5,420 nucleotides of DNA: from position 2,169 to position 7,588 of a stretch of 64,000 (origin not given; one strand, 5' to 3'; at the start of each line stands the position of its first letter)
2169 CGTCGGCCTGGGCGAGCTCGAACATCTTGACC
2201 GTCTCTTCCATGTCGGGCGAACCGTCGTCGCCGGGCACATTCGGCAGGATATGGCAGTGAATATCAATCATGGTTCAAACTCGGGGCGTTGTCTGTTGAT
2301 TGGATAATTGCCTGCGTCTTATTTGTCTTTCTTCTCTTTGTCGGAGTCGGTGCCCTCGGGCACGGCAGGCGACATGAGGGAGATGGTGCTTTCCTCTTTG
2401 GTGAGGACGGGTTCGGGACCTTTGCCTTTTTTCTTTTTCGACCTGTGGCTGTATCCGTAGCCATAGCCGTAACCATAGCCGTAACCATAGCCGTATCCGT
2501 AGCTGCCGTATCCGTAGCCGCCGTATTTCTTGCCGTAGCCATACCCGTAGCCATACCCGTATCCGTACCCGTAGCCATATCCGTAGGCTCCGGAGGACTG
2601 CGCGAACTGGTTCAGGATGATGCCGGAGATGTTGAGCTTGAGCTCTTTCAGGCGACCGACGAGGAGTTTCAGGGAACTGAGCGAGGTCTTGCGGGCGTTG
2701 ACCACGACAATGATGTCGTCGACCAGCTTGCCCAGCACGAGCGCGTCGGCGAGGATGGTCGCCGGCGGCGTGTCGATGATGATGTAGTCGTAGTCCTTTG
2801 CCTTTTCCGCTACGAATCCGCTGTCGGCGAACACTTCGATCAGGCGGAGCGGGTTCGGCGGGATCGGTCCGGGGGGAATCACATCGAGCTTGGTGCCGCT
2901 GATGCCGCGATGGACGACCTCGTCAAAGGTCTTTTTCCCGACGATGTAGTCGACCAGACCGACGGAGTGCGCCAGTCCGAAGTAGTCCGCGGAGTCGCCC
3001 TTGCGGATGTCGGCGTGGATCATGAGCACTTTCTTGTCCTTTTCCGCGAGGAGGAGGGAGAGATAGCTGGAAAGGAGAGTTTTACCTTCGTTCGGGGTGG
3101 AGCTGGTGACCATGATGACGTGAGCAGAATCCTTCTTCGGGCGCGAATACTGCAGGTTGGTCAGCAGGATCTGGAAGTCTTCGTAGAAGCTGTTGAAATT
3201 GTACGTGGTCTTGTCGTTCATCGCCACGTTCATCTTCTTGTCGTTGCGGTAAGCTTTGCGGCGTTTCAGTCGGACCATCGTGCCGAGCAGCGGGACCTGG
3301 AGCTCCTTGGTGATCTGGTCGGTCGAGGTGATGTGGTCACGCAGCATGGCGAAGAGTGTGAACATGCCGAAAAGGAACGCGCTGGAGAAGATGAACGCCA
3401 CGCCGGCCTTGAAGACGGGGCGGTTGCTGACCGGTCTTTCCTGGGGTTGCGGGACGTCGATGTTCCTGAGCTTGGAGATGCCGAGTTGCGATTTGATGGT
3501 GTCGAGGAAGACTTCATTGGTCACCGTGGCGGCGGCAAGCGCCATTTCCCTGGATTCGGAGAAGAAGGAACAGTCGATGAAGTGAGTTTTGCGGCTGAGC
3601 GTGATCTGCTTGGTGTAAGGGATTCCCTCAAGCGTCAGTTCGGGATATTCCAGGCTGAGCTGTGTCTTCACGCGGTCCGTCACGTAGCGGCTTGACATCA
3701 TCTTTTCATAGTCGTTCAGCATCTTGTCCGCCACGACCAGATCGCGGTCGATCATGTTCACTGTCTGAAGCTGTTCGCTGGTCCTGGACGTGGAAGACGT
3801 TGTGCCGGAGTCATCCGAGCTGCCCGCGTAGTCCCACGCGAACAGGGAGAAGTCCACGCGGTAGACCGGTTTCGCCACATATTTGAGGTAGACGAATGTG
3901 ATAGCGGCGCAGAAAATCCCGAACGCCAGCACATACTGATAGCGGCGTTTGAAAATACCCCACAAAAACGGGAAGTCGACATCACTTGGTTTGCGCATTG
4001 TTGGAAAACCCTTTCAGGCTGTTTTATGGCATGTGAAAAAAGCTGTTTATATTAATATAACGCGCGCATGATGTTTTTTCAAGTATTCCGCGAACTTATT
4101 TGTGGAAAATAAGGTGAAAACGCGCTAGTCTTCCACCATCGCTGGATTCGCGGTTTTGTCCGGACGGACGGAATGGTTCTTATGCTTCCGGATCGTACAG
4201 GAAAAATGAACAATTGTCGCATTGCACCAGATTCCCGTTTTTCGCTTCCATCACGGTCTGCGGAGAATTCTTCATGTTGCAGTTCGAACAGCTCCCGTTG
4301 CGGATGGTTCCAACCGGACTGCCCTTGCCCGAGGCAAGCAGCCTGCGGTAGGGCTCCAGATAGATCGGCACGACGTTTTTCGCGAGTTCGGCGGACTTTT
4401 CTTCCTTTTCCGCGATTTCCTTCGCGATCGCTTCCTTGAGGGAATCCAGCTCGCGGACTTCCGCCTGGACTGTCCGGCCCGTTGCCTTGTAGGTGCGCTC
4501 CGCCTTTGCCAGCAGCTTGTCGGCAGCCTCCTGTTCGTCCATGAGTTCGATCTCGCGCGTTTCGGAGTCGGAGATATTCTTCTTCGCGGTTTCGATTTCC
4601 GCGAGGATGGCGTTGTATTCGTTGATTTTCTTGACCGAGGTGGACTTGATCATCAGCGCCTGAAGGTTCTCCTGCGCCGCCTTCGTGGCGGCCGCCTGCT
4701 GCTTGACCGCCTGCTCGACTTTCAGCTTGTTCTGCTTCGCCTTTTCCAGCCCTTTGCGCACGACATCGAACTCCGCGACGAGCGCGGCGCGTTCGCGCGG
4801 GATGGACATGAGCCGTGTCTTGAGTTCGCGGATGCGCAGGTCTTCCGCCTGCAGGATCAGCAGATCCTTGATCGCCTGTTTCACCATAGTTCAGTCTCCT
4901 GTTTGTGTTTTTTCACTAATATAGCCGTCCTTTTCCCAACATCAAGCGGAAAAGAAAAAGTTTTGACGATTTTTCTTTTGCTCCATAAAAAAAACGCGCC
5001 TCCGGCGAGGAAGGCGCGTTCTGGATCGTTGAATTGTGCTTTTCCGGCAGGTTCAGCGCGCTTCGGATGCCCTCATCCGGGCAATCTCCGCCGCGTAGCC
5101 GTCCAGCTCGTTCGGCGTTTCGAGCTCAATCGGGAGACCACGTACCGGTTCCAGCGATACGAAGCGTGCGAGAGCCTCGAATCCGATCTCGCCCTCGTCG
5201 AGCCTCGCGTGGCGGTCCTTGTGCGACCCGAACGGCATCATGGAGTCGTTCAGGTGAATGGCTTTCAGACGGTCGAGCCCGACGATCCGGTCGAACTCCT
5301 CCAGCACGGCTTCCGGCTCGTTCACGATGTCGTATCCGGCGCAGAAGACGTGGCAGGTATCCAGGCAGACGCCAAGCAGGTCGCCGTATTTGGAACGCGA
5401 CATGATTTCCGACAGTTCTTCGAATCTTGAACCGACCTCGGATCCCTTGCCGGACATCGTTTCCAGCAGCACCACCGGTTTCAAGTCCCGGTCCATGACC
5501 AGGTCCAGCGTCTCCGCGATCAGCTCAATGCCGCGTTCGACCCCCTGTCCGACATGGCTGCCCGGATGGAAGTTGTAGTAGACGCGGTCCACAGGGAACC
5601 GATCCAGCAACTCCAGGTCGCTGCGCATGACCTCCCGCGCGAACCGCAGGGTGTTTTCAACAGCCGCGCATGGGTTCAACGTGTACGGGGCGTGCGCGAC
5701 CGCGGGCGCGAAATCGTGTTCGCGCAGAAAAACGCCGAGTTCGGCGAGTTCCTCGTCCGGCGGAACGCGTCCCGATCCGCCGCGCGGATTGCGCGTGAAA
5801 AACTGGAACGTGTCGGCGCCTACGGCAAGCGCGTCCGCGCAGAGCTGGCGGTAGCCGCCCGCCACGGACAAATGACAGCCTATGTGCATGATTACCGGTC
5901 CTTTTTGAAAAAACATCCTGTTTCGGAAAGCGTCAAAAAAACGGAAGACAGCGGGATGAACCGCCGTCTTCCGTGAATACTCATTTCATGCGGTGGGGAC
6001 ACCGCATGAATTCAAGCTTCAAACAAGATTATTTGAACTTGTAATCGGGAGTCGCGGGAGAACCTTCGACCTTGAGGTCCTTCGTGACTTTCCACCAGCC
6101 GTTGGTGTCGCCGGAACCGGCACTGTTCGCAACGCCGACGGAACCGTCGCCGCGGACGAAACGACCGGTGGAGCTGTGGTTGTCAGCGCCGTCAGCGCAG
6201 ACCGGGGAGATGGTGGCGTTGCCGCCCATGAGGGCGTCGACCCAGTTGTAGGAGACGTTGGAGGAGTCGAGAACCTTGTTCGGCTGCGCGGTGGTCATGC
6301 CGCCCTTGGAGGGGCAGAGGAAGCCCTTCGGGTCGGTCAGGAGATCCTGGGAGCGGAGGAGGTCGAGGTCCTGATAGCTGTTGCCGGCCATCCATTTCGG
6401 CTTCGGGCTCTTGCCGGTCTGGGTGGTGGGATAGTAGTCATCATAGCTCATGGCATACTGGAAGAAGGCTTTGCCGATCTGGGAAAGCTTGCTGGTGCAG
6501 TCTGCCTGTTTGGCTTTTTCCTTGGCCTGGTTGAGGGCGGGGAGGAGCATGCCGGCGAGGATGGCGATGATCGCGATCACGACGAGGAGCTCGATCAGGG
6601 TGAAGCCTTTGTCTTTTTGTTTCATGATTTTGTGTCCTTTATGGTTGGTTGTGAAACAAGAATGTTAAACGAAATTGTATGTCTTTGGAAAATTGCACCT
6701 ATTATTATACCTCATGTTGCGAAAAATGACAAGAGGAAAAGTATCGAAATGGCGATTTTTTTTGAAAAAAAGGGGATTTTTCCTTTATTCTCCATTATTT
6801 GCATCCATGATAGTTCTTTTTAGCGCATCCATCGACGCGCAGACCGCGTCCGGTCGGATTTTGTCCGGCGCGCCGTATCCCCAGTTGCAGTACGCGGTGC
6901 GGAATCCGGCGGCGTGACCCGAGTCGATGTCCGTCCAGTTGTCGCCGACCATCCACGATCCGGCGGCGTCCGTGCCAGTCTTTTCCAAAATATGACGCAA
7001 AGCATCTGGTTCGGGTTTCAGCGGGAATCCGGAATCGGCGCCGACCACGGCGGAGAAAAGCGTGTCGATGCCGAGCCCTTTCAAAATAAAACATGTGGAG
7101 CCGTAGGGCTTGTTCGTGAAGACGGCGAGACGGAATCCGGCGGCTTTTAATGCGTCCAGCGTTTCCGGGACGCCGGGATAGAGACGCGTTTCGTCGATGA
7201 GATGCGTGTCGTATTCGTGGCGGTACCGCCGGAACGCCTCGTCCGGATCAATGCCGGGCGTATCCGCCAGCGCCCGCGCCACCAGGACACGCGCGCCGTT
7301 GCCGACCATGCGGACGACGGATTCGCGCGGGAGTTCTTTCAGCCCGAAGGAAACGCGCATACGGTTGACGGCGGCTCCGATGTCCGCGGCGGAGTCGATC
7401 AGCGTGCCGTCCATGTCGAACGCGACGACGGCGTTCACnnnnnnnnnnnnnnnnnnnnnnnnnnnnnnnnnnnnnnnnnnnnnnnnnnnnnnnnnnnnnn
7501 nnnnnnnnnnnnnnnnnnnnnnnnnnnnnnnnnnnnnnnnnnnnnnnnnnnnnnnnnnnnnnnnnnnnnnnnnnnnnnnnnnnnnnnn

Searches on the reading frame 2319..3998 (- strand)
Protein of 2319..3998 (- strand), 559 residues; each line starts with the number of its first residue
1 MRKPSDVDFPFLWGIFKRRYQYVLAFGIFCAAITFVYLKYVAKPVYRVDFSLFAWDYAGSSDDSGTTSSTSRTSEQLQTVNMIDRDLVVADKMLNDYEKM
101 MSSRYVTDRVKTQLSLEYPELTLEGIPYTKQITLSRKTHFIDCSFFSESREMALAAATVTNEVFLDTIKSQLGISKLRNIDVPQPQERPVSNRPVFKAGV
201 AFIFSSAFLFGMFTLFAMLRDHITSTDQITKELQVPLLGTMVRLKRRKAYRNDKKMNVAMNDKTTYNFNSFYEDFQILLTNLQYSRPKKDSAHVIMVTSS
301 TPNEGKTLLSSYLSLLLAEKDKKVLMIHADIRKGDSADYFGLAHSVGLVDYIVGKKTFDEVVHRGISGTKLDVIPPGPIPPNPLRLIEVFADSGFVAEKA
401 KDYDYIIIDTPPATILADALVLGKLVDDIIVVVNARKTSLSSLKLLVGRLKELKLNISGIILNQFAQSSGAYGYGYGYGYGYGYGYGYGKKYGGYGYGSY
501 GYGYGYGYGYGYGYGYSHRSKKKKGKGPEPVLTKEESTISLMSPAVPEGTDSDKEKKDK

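Call 71: search_protein_families(library=pfam, proteins=[window:2319-3998:-], max_evalue=0.001)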
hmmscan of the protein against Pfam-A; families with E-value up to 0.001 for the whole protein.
window:2319-3998:- (559 aa): 4 families
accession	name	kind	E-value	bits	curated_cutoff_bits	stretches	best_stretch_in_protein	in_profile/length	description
PF13614.12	AAA_31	-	2e-10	41.4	27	1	295-456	4-170/177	AAA domain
PF10609.15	ParA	-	1.9e-06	27.9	27.1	0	401-463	110-173/246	NUBPL iron-transfer P-loop NTPase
PF01656.29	CbiA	-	1.1e-05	25.9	25.4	1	295-468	1-86/125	CobQ/CobB/MinD/ParA nucleotide binding domain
PF02706.20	Wzz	-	2.2e-05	25.1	25.5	1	6-113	2-90/91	Chain length determinant protein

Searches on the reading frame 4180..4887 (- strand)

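Call 71: search_protein_families(library=pfam, proteins=[window:4180-4887:-], max_evalue=0.001)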
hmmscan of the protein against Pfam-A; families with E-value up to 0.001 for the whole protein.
window:4180-4887:- (235 aa): 2 families
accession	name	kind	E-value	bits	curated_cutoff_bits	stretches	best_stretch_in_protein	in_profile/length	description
PF02591.20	Zn_ribbon_9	-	1.3e-06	28.8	29.1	1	199-227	1-30/33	C4-type zinc ribbon domain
PF24481.2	CT398_CC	-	0.00045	20.6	27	0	23-186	12-178/180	CT398-like coiled coil hairpin domain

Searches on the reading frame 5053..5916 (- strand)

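Call 71: search_protein_families(library=pfam, proteins=[window:5053-5916:-], max_evalue=0.001)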
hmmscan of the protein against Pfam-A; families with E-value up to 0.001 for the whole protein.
window:5053-5916:- (287 aa): 1 family
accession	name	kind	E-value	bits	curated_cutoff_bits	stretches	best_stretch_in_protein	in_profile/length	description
PF01261.30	AP_endonuc_2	-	1.8e-43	149.5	31.1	1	27-283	2-248/249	Xylose isomerase-like TIM barrel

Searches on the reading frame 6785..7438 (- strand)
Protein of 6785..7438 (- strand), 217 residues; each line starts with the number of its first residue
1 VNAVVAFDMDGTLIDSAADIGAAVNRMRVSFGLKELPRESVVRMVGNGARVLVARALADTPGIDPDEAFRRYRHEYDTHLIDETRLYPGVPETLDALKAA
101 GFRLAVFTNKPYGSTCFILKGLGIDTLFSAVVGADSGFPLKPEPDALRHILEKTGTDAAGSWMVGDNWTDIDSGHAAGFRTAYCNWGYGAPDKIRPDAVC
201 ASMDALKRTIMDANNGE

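Call 71: search_protein_families(library=pfam, proteins=[window:6785-7438:-], max_evalue=0.001)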
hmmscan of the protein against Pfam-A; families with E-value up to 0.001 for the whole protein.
window:6785-7438:- (217 aa): 5 families
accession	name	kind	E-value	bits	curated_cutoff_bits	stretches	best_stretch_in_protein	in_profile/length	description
PF13419.12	HAD_2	-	2e-35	122.9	23.8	1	6-182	2-176/178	Haloacid dehalogenase-like hydrolase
PF00702.32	Hydrolase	-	1.4e-29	104.3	26.4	1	4-178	3-191/191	haloacid dehalogenase-like hydrolase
PF12710.13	HAD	-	5.8e-12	46.9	27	1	5-172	1-186/189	haloacid dehalogenase-like hydrolase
PF13242.12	Hydrolase_like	-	5.8e-11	42.6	22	1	141-203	4-72/75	HAD-hyrolase-like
PF13344.12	Hydrolase_6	-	3.7e-06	27.3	27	0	80-114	9-43/101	Haloacid dehalogenase-like hydrolase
